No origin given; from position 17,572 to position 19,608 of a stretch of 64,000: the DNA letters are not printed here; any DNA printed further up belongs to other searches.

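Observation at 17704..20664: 871-aa AAA+ protein with a ~590-aa unknown N-domain plus a 95-aa partner ORF beside a known defence gene: candidate undescribed system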

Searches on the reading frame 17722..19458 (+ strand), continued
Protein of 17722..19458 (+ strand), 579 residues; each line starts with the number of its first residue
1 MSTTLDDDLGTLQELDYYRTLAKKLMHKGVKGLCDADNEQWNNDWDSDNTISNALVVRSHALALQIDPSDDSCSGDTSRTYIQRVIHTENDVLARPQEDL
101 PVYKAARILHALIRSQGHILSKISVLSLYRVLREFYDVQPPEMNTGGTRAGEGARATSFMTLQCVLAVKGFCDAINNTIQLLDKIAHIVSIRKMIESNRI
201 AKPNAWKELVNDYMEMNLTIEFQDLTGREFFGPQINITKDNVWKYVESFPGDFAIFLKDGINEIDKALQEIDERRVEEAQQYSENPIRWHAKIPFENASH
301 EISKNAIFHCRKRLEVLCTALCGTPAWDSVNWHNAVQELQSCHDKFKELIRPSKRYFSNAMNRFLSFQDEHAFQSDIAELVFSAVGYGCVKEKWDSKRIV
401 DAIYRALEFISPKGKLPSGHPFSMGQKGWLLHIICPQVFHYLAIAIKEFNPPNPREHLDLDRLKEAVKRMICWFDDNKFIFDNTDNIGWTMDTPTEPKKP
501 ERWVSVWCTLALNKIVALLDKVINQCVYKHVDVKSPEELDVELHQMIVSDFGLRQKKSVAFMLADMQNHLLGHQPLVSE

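Call 69: list_cluster_members(proteins=[P0026, P0027, P0028, P0029, P0030, P0031, P0033, P0034, P0039, P0041])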
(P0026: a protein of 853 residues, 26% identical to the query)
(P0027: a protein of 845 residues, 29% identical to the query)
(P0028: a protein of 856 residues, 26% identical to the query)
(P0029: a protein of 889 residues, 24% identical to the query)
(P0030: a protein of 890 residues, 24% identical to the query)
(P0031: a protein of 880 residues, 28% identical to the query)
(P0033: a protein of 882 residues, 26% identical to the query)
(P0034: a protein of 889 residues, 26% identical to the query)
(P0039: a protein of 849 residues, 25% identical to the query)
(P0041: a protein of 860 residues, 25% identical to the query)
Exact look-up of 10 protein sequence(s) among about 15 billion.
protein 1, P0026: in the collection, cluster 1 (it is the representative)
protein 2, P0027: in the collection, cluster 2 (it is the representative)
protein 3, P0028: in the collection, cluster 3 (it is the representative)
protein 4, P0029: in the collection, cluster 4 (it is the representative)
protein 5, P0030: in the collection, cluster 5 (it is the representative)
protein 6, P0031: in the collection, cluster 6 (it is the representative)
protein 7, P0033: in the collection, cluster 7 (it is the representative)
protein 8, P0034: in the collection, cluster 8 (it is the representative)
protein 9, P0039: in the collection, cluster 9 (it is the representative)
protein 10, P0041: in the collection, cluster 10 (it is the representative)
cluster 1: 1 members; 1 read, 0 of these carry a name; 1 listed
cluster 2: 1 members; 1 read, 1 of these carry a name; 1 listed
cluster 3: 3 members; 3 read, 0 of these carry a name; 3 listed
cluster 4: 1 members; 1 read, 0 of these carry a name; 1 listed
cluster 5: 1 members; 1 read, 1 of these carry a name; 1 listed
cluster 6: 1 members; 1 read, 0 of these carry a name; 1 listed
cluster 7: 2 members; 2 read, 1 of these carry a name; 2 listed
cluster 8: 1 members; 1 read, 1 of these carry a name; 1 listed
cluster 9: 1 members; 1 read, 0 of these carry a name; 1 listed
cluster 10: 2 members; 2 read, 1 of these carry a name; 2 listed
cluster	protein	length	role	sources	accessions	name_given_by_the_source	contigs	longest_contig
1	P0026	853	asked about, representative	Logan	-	-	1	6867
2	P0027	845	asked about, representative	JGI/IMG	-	ATPase family associated with various cellular activities (AAA)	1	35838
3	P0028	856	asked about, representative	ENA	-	-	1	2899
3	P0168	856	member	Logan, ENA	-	-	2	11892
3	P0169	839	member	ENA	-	-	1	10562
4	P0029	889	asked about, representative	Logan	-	-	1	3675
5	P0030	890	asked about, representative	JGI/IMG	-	hypothetical protein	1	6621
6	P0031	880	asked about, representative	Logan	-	-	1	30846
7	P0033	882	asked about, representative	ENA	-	-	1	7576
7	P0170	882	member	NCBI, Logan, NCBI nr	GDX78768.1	hypothetical protein LBMAG42_05790 [Deltaproteobacteria bacterium]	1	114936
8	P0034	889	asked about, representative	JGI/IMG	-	hypothetical protein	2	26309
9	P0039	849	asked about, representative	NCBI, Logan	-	-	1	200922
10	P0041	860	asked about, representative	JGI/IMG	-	-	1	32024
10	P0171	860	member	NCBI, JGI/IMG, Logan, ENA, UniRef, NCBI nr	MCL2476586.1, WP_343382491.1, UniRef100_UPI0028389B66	ATP-binding protein [Candidatus Bathycorpusculum sp.] | ATP-binding protein n=1 Tax=Candidatus Bathycorpusculum sp. TaxID=2994959 ... | ATP-binding protein [Candidatus Termitimicrobium sp.]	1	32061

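Call 70: fold_search(model_id=the predicted structure, library=viral)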
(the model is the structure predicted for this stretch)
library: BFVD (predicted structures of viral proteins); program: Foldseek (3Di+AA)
matches with E <= 10: 284; with E <= 0.001: 0
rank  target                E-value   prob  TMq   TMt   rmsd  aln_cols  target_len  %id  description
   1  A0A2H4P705            9.7e-02  0.09  0.10  0.07  54.5       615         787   10  GDSL-like lipase [Pseudomonas phage nickie]
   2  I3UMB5                2.5e-01  0.15  0.11  0.13  49.4       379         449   12  Rad50/SbcC-type AAA domain-containing protein [Colwellia phage 9A]
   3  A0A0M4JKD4            2.8e-01  0.15  0.13  0.15  31.6       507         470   11  (no name in the UniProt tables at hand)
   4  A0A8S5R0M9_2          3.1e-01  0.06  0.09  0.07  55.7       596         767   12  Chromosome segregation ATPase [Siphoviridae sp. ctyvQ1]
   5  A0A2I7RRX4            4.2e-01  0.14  0.13  0.12  28.1       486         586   11  Coil containing protein [Vibrio phage 1.224.A._10N.261.48.B1]
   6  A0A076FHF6            4.5e-01  0.18  0.21  0.23  23.0       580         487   12  Putative unsaturated glucuronyl hydrolase [Aureococcus anophagefferens virus]
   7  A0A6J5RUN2            4.5e-01  0.10  0.12  0.11  28.3       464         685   12  Uncharacterized protein [uncultured Caudovirales phage]
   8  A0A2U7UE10            4.5e-01  0.06  0.09  0.11  32.8       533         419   10  Uncharacterized protein [Pandoravirus neocaledonia]
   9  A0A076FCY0            4.7e-01  0.04  0.10  0.06  30.7       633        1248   10  Uncharacterized protein [Penaeus monodon nudivirus]
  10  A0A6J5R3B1            5.2e-01  0.08  0.11  0.09  29.9       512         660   10  Uncharacterized protein [uncultured Caudovirales phage]
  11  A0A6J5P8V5            5.2e-01  0.08  0.12  0.09  53.4       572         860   12  Uncharacterized protein [uncultured Caudovirales phage]
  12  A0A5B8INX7            5.4e-01  0.06  0.10  0.08  42.4       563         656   10  Uncharacterized protein [Mimiviridae sp. ChoanoV1]
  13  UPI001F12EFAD         5.8e-01  0.08  0.10  0.12  25.4       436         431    9  (no name look-up for this kind of identifier)
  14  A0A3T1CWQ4            6.1e-01  0.09  0.14  0.17  22.0       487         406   12  Uncharacterized protein [Acanthamoeba castellanii medusavirus J1]
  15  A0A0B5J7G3            6.3e-01  0.06  0.10  0.10  22.1       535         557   11  F-box domain protein [Pandoravirus inopinatum]
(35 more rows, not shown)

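Call 71: find_encoding_contigs(protein=P0027, flank=9000, max_places=1)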
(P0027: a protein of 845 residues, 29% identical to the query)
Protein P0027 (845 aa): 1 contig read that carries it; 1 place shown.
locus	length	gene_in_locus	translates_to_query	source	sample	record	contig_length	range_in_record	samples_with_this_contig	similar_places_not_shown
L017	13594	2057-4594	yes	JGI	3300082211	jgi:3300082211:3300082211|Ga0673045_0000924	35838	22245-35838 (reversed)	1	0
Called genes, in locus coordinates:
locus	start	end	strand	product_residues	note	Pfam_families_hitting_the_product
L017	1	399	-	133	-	?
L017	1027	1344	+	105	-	-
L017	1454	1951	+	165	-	-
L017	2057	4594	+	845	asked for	PF00004:AAA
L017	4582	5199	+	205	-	PF05014:Nuc_deoxyrib_tr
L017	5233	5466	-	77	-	PF01527:HTH_Tnp_1 (weak)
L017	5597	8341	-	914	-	PF00069:Pkinase, PF07714:PK_Tyr_Ser-Thr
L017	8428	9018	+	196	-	PF06114:Peptidase_M78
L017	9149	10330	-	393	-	PF13384:HTH_23 (faint)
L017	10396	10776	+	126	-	-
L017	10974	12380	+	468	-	PF02195:ParB_N (weak), PF01555:N6_N4_Mtase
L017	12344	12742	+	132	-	PF18932:DUF5681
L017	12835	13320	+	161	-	PF18932:DUF5681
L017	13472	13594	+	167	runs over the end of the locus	PF11149:DUF2924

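Call 72: find_encoding_contigs(protein=P0031, flank=9000, max_places=1)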
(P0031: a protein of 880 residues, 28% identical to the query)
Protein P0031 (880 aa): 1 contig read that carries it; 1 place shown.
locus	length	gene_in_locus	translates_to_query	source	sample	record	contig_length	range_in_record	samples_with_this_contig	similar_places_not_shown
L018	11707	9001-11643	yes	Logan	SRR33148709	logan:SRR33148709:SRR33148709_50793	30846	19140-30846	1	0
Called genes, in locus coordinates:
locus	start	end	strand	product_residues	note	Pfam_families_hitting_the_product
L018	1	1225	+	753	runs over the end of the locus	PF22977:WHD, PF13671:AAA_33 (faint), PF00004:AAA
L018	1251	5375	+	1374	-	PF15604:Ntox15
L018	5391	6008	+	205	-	PF08887:GAD-like, PF08906:T6SS_Tdi1_C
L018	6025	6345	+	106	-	-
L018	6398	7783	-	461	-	PF00072:Response_reg (weak), PF00158:Sigma54_activat, PF14532:Sigma54_activ_2, PF07728:AAA_5 (weak), PF25601:AAA_lid_14, PF02954:HTH_8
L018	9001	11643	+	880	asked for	PF00004:AAA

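Call 73: find_encoding_contigs(protein=P0039, flank=9000, max_places=1)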
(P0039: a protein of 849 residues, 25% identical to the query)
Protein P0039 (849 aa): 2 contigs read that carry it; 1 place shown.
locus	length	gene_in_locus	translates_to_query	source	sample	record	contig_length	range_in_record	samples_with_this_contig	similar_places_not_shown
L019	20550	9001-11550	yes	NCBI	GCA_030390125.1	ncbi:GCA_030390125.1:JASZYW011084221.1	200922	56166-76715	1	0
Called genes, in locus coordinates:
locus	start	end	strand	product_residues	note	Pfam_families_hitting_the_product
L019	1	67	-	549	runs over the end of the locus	PF14401:RLAN, PF08443:RimK (weak)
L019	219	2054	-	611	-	-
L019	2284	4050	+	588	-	PF07719:TPR_2 (faint), PF13414:TPR_11 (faint), PF14559:TPR_19 (faint), PF13371:TPR_9 (weak), PF13432:TPR_16 (weak), PF00027:cNMP_binding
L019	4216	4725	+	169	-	PF19762:DUF6249 (faint)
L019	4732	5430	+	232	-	PF04542:Sigma70_r2, PF08281:Sigma70_r4_2, PF04545:Sigma70_r4 (weak)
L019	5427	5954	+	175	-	-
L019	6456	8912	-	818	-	PF01935:DUF87 (weak)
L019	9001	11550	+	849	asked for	PF00004:AAA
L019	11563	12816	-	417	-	PF00675:Peptidase_M16 (weak), PF05193:Peptidase_M16_C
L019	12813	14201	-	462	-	PF00675:Peptidase_M16, PF05193:Peptidase_M16_C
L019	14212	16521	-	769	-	PF00069:Pkinase, PF07714:PK_Tyr_Ser-Thr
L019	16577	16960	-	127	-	PF09413:DUF2007 (weak)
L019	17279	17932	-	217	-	PF12917:YfbR-like, PF13023:HD_3, PF01966:HD (faint)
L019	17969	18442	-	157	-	PF20797:HepT-like_2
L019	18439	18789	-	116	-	PF01909:NTP_transf_2, PF18765:Polbeta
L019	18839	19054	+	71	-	PF02656:DUF202 (faint)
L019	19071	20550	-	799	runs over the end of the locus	PF13432:TPR_16, PF14559:TPR_19, PF23914:TPR_CcmH_CycH, PF13432:TPR_16, PF13424:TPR_12, PF13432:TPR_16, PF14559:TPR_19, PF13432:TPR_16, +18 more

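Call 74: find_encoding_contigs(protein=P0171, flank=9000, max_places=1)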
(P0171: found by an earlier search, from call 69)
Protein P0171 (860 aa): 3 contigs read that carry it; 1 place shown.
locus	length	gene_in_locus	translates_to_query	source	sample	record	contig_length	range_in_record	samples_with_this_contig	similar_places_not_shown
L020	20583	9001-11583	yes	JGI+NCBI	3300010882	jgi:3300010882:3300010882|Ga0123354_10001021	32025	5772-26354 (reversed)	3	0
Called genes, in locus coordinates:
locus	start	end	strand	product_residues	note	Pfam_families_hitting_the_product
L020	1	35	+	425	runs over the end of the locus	PF00589:Phage_integrase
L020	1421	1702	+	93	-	-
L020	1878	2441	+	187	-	PF00352:TBP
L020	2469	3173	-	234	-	PF01909:NTP_transf_2 (weak), PF18765:Polbeta (faint)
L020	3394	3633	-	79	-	-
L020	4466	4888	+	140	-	-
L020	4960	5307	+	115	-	-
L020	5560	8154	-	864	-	PF00071:Ras (faint), PF08477:Roc, PF16095:COR-A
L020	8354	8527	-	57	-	-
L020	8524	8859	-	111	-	-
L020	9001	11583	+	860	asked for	PF00004:AAA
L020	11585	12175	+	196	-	PF05014:Nuc_deoxyrib_tr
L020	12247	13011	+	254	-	PF00149:Metallophos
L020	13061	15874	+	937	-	PF00069:Pkinase, PF07714:PK_Tyr_Ser-Thr (weak), PF01966:HD (faint), PF19276:HD_assoc_2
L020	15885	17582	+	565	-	PF02384:N6_Mtase, PF22837:M_Eco57I_C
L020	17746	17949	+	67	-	-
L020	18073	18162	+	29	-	-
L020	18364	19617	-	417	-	PF13855:LRR_8 (faint), PF13306:LRR_5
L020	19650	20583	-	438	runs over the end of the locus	PF13289:SIR2_2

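Call 77: list_cluster_members(proteins=[P0068, P0074, P0078, P0140, P0130, P0106, P0089, P0104, P0128, P0086])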
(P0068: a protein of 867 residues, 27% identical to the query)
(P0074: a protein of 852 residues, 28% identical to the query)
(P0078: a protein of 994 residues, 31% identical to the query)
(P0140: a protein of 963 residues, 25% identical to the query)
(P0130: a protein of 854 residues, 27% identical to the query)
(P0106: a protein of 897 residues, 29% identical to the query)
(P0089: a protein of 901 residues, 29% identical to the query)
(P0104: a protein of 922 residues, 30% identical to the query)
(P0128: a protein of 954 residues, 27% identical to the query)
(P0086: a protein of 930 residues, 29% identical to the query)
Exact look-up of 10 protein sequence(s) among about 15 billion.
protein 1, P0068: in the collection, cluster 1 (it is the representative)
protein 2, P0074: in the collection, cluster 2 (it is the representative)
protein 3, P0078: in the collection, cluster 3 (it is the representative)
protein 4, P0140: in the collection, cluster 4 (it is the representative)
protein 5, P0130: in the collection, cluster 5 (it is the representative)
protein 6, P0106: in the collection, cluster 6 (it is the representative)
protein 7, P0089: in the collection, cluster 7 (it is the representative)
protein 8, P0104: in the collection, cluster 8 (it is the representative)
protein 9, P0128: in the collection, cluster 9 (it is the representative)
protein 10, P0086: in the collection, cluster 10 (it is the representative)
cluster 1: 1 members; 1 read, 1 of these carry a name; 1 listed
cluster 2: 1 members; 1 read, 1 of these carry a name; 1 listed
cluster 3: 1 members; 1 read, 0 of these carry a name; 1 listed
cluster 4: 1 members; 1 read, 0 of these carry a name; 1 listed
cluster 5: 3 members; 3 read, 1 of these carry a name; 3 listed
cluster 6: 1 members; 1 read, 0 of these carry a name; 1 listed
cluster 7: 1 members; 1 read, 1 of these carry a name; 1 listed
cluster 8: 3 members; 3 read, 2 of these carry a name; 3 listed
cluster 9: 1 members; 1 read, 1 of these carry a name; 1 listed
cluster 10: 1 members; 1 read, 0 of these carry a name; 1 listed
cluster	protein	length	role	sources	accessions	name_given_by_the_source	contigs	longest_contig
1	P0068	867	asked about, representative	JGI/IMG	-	hypothetical protein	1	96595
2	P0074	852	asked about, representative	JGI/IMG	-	hypothetical protein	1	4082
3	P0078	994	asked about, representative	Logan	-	-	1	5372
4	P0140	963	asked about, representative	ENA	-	-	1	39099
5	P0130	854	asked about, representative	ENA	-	-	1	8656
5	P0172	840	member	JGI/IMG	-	predicted ATPase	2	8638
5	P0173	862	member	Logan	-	-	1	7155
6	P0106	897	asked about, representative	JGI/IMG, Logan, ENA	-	-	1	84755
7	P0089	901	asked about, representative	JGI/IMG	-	hypothetical protein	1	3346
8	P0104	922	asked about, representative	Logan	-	-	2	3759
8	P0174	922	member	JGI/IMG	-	ATPase family associated with various cellular activities (AAA)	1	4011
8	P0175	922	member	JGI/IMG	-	hypothetical protein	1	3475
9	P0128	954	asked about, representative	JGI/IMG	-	adenylate kinase family enzyme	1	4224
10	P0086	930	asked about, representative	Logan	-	-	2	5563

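Call 79: find_encoding_contigs(protein=P0106, flank=9000, max_places=3)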
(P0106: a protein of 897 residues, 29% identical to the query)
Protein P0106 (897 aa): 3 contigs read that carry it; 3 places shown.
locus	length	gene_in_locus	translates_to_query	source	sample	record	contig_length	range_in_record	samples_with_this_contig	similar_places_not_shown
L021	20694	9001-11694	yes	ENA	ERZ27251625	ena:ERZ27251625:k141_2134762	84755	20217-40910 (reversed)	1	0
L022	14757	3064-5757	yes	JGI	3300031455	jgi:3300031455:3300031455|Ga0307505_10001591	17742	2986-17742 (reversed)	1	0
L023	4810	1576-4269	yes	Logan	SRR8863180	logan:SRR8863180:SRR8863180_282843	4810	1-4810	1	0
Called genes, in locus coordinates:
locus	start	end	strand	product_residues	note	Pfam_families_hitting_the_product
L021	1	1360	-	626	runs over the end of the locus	PF09369:MZB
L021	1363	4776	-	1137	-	-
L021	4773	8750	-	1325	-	PF02384:N6_Mtase (faint), PF20473:MmeI_Mtase (weak), PF07669:Eco57I, PF20466:MmeI_TRD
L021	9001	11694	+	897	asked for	PF13521:AAA_28 (faint), PF00004:AAA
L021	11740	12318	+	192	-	PF05014:Nuc_deoxyrib_tr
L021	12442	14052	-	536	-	-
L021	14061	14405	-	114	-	-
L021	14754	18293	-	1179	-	PF00176:SNF2-rel_dom, PF00271:Helicase_C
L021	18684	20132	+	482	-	PF01425:Amidase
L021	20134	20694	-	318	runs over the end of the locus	PF10566:Glyco_hydro_97, PF14509:GH97_C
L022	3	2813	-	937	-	?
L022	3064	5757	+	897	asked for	PF13521:AAA_28 (faint), PF00004:AAA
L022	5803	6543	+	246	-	PF05014:Nuc_deoxyrib_tr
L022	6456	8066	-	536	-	-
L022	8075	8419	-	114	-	-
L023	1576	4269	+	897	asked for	PF13521:AAA_28 (faint), PF00004:AAA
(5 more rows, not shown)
